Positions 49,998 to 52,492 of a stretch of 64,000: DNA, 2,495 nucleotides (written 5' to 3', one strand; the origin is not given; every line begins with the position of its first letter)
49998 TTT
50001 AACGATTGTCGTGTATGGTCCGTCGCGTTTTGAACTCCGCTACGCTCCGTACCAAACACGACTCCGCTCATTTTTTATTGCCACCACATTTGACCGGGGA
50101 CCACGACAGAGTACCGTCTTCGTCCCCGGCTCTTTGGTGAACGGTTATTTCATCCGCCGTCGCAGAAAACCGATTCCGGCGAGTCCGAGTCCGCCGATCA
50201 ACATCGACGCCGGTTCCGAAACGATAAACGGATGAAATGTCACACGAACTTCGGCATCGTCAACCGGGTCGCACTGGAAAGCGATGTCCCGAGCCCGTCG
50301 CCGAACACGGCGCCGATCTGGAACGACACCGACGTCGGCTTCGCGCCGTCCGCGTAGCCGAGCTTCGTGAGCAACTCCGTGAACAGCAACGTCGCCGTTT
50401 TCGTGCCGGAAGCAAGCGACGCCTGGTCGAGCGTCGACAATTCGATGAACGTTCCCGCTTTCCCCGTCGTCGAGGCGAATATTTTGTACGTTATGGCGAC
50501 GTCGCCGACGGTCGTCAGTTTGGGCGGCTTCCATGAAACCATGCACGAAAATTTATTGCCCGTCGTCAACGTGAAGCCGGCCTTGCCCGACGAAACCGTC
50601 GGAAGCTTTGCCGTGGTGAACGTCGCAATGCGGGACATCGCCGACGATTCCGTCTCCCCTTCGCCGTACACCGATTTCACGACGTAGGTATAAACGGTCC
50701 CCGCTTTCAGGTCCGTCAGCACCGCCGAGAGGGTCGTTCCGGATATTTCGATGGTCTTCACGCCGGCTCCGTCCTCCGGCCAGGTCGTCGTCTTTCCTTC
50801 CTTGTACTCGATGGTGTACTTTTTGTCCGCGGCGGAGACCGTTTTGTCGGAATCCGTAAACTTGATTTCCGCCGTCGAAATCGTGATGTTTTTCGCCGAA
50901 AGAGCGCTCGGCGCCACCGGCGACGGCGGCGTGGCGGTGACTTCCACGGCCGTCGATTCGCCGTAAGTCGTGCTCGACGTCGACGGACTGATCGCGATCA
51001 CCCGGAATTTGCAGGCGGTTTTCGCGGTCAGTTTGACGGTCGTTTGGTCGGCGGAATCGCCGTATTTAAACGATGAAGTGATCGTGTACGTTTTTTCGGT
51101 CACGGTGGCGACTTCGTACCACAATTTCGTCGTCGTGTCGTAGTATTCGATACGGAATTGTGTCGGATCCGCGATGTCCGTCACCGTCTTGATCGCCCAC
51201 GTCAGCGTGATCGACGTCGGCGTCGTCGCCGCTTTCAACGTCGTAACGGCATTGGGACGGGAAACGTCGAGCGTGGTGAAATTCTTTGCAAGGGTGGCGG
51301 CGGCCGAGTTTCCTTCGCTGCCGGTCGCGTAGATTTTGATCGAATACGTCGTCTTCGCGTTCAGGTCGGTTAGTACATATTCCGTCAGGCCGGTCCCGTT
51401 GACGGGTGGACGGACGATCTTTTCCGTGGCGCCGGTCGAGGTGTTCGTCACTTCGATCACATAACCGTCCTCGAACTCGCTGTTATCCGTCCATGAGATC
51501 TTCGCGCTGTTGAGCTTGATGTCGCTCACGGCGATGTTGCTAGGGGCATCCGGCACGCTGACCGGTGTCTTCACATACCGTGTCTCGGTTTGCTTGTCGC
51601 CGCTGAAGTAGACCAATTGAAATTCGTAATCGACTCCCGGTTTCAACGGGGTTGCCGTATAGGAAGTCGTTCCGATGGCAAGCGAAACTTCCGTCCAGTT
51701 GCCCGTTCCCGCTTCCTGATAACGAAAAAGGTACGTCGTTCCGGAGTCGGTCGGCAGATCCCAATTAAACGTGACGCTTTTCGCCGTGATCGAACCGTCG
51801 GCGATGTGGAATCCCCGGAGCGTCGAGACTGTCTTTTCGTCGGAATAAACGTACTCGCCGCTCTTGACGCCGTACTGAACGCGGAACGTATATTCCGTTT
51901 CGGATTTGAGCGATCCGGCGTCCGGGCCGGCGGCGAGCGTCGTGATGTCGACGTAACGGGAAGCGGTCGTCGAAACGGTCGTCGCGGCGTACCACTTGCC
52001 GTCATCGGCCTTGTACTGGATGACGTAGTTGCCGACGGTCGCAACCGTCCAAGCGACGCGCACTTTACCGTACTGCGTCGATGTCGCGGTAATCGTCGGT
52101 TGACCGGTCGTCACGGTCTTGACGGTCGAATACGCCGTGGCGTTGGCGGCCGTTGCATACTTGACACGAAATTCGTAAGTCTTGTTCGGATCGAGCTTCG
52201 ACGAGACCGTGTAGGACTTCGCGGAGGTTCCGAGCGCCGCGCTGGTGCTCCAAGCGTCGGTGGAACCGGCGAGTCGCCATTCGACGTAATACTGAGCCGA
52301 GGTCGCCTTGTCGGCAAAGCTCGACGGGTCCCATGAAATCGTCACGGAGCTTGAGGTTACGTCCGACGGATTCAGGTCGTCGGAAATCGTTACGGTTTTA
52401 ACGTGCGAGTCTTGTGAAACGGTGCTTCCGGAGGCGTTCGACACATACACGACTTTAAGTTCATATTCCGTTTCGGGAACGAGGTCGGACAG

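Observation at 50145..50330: Intact PEP-CTERM sorting signal stranded in the -1 frame immediately after the stop of the 1747-aa Fn3 protein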

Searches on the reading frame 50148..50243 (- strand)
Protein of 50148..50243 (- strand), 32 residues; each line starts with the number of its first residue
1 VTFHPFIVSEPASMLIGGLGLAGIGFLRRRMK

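Call 8: search_protein_families(library=ncbifam, proteins=[window:50148-50243:-], max_evalue=10)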
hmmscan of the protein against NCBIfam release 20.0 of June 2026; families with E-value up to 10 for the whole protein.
seq(32 aa): 15 families
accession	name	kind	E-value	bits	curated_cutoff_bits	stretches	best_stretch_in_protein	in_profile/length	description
NF041538.1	PEP_EDSA_1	subfamily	1.2e-05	25.2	100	1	8-30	284-306/307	EDSAP-1 family PEP-CTERM protein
NF038125.1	PEP_CTERM_THxN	subfamily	1.3e-05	24.9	85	1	4-30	220-245/246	THxN family PEP-CTERM protein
NF033554.9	floc_PepA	equivalog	0.00011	22.1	80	1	10-32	239-261/261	flocculation-associated PEP-CTERM protein PepA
TIGR04143.1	VPxxxP_CTERM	domain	0.00092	19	30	1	15-30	9-24/25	VPXXXP-CTERM sorting domain-containing protein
NF038129.1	PEP_NF038129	equivalog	0.0085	16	65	1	8-30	171-193/194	NF038129 family PEP-CTERM protein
NF038126.1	PEP_CTERM_FxDxF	subfamily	0.012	15.9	50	1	8-30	142-165/165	FxDxF family PEP-CTERM protein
NF041927.1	Xrt_dep_XDP1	equivalog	0.012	15.6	125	1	7-30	218-241/242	exosortase-dependent surface protein XDP1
TIGR03901.2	MYXO-CTERM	domain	0.035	14.5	20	1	12-30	17-32/34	MYXO-CTERM sorting domain-containing protein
TIGR01167.1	LPXTG_anchor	domain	0.045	14.4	15.9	1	12-31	12-33/34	LPXTG cell wall anchor domain-containing protein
TIGR02595.1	PEP_CTERM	domain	0.089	13.7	16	1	8-30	1-23/24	PEP-CTERM sorting domain-containing protein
NF033947.0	PEP-cistern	hypoth_equivalog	0.14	11.8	60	1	7-30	172-195/195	cistern family PEP-CTERM protein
NF035944.1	PEPxxWA-CTERM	domain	0.15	12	35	1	10-30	3-24/24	PEPxxWA-CTERM sorting domain-containing protein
NF038120.1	PEP_CTERM_QFxxD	subfamily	0.23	11.3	80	1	8-30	193-213/215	NF038120 family PEP-CTERM protein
NF038118.1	PEP_CTERM_CCXG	equivalog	0.29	10.8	90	1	7-30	175-198/199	CCXG family PEP-CTERM protein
TIGR03370.1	VPLPA-CTERM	domain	0.44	10.6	25.35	1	11-32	4-25/25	VPLPA-CTERM sorting domain-containing protein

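Call 9: search_protein_families(library=pfam, proteins=[window:50148-50243:-], max_evalue=10)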
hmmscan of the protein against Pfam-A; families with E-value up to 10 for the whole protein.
seq(32 aa): 2 families
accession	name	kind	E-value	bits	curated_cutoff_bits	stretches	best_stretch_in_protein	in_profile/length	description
PF07589.16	PEP-CTERM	-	4.2e-06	27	20.7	1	8-29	2-24/24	PEP-CTERM motif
PF18205.6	VPDSG-CTERM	-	0.023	15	25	1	17-31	12-26/26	VPDSG-CTERM motif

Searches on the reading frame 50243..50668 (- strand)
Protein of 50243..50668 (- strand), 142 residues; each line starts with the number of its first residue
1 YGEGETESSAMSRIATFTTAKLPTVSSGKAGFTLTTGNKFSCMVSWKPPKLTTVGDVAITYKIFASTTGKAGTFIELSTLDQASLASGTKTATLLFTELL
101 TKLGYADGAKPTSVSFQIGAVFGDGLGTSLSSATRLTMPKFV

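Call 78: predict_structure(alignment_id=A4)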
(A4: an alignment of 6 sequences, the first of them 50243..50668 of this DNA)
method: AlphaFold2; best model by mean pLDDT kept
length: 142 residues; sequences in the alignment: 6
mean_pLDDT: 74.0   pTM: 0.67
mean pLDDT of the five models: 74.0, 73.2, 71.7, 68.0, 62.3
residues with pLDDT >= 90: 2; 70-90: 102; 50-70: 19; < 50: 19
segments of 3 or more residues with pLDDT < 50: 1-19
pLDDT, mean of each block of 10 residues (from residue 1): 36 42 70 79 84 72 86 80 82 86 75 87 75 82 65
secondary structure, 60 per line:
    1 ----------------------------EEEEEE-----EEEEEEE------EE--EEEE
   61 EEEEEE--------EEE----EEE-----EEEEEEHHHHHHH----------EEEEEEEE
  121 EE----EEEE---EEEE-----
elements in order: E29-34 E40-46 E57-66 E75-77 E82-84 E90-95 H96-102 E113-122 E127-130 E134-137

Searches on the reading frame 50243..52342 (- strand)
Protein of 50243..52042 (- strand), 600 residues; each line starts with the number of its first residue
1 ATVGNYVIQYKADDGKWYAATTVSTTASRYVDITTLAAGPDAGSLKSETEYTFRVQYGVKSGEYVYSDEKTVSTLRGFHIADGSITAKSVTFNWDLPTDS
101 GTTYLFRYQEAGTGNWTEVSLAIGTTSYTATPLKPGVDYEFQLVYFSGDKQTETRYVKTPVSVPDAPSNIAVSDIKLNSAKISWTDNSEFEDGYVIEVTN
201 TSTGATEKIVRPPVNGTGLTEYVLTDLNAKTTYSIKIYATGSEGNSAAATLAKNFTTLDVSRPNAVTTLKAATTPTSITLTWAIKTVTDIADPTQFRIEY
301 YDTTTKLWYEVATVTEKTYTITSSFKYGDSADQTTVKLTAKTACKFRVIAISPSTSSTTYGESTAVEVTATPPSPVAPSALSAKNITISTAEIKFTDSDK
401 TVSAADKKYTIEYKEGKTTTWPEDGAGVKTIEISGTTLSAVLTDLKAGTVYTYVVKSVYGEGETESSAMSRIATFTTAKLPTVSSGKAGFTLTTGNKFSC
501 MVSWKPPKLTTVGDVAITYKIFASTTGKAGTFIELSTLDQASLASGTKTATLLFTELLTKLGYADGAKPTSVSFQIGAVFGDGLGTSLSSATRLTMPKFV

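Call 28: search_protein_representatives(protein=window:50243-52042:-)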
Query: 600 residues. Proteins with E-value up to 0.001 (for the whole library): 5132; up to 1e-10: 1640; up to 1e-30: 189. The best 150 are listed.
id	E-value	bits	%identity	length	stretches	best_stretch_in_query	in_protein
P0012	0.0e+00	1318.8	61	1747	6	1-600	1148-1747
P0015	6.6e-186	635.9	38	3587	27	88-189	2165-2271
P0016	1.3e-163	562.3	36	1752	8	1-600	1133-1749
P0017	1.2e-138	480.0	34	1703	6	4-595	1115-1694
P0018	9.5e-127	440.7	35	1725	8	3-600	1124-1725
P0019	5.3e-108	378.8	33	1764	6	3-557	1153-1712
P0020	1.5e-104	367.5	35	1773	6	3-599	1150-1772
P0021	2.6e-98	346.8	30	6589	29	15-324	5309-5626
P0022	2.1e-97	343.8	29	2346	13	125-475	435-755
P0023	3.1e-96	340.0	31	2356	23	89-353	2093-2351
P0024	9.5e-79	282.3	32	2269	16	41-299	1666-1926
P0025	2.4e-76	274.3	27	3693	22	47-245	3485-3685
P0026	2.0e-75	271.3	31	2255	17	161-318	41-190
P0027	3.4e-75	270.5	28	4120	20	89-397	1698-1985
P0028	5.4e-75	269.9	32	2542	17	86-284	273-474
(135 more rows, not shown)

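Call 33: find_encoding_contigs(protein=P0018, flank=6000, max_places=4)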
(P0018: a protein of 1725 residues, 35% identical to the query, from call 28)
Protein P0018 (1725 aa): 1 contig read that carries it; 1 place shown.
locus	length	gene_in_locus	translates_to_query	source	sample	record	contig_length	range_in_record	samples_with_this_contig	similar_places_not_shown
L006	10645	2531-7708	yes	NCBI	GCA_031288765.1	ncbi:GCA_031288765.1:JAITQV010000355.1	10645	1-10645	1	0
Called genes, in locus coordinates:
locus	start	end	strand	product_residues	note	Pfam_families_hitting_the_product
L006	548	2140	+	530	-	-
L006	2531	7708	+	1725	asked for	PF16656:Pur_ac_phosph_N (faint), PF25059:FN3_DSCAM-DSCAML_C (faint), PF23376:Fn3_VIN3 (faint), PF00041:fn3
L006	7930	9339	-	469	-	PF00128:Alpha-amylase, PF16657:Malt_amylase_C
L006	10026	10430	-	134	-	-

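Call 35: find_encoding_contigs(protein=P0016, flank=6000, max_places=4)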
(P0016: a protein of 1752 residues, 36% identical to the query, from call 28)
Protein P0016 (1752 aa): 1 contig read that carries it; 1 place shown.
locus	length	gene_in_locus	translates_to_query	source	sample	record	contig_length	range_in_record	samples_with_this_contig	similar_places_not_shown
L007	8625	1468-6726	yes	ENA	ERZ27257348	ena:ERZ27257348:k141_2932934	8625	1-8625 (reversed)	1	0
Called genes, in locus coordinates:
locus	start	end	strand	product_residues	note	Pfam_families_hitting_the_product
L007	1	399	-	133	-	?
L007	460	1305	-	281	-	PF01975:SurE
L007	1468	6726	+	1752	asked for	PF16656:Pur_ac_phosph_N (faint), PF23376:Fn3_VIN3 (faint), PF25059:FN3_DSCAM-DSCAML_C (faint), PF28033:Fn3_ROS1 (faint), PF16655:PhoD_N (faint), PF25788:Ig_Rha78A_N (faint), PF10179:NDNF (faint), PF00041:fn3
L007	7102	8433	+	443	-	-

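Call 36: find_encoding_contigs(protein=P0020, flank=6000, max_places=4)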
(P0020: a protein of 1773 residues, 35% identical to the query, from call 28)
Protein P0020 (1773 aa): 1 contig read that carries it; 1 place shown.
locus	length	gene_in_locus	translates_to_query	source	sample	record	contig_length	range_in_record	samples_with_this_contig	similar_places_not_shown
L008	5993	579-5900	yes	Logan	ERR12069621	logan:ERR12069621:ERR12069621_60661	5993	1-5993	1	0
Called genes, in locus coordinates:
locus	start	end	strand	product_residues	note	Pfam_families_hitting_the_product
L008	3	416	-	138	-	?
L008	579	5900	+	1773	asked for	PF16656:Pur_ac_phosph_N (faint), PF16893:fn3_2 (faint), PF16655:PhoD_N (faint), PF23376:Fn3_VIN3 (faint), PF00041:fn3, PF25059:FN3_DSCAM-DSCAML_C (faint), PF25788:Ig_Rha78A_N (faint), PF00041:fn3, +2 more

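Call 39: find_encoding_contigs(protein=P0017, flank=6000, max_places=4)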
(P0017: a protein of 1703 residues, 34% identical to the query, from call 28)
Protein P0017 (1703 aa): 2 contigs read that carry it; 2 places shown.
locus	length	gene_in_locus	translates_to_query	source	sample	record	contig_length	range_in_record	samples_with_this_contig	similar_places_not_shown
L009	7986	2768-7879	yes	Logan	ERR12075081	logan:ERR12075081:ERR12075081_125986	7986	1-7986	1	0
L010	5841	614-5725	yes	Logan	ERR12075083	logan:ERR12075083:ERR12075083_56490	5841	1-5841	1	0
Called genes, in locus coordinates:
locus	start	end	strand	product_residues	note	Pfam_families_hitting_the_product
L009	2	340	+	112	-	?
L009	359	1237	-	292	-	PF00756:Esterase (faint), PF02230:Abhydrolase_2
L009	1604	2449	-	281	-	PF01975:SurE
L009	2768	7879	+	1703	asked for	PF16656:Pur_ac_phosph_N (faint), PF07691:PA14 (faint), PF16655:PhoD_N (faint), PF16893:fn3_2 (faint), PF23376:Fn3_VIN3 (faint), PF25059:FN3_DSCAM-DSCAML_C (faint), PF28033:Fn3_ROS1 (faint), PF00041:fn3, +1 more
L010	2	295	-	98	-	?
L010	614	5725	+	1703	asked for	PF16656:Pur_ac_phosph_N (faint), PF07691:PA14 (faint), PF16655:PhoD_N (faint), PF16893:fn3_2 (faint), PF23376:Fn3_VIN3 (faint), PF25059:FN3_DSCAM-DSCAML_C (faint), PF28033:Fn3_ROS1 (faint), PF00041:fn3, +1 more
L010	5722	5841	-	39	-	?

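Call 40: find_encoding_contigs(protein=P0019, flank=6000, max_places=4)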
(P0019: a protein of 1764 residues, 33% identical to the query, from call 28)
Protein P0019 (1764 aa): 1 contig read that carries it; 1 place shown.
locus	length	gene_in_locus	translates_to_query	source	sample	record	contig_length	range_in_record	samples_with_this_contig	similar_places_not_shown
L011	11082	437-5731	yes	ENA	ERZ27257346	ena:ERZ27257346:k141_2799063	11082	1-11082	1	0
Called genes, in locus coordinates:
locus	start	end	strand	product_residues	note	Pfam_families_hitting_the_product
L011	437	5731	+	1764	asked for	PF16656:Pur_ac_phosph_N (faint), PF23376:Fn3_VIN3 (faint), PF25059:FN3_DSCAM-DSCAML_C (faint), PF28033:Fn3_ROS1 (faint), PF17744:DUF5581 (faint), PF00041:fn3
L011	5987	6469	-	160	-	PF02381:MraZ (weak)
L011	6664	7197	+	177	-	PF02823:ATP-synt_DE_N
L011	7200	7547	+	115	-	PF11969:DcpS_C, PF01230:HIT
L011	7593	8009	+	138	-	-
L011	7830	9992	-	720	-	PF13231:PMT_2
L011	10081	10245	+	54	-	-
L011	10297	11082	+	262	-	?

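Call 52: find_related_loci(query=A2, collection=metagenome_contigs, flank=4000)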
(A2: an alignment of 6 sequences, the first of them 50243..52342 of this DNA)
Query A2 (700 aa) in metagenome_contigs; peptide patterns used: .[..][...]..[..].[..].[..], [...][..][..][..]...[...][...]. (x = any residue, [..] = any of these).
149 stretches matched a pattern; 6 encode a relative of the query (tblastn E <= 1e-3); 6 distinct loci.
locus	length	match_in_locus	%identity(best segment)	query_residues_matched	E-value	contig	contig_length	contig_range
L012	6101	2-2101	47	18-700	6e-180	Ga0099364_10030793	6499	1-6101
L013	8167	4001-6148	47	2-700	4e-175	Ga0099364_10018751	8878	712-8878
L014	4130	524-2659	48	1-700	3e-180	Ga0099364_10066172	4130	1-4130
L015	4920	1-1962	46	1-700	6e-166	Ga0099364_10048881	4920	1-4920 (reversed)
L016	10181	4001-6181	40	2-699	4e-135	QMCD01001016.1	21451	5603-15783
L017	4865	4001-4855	60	1-284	4e-30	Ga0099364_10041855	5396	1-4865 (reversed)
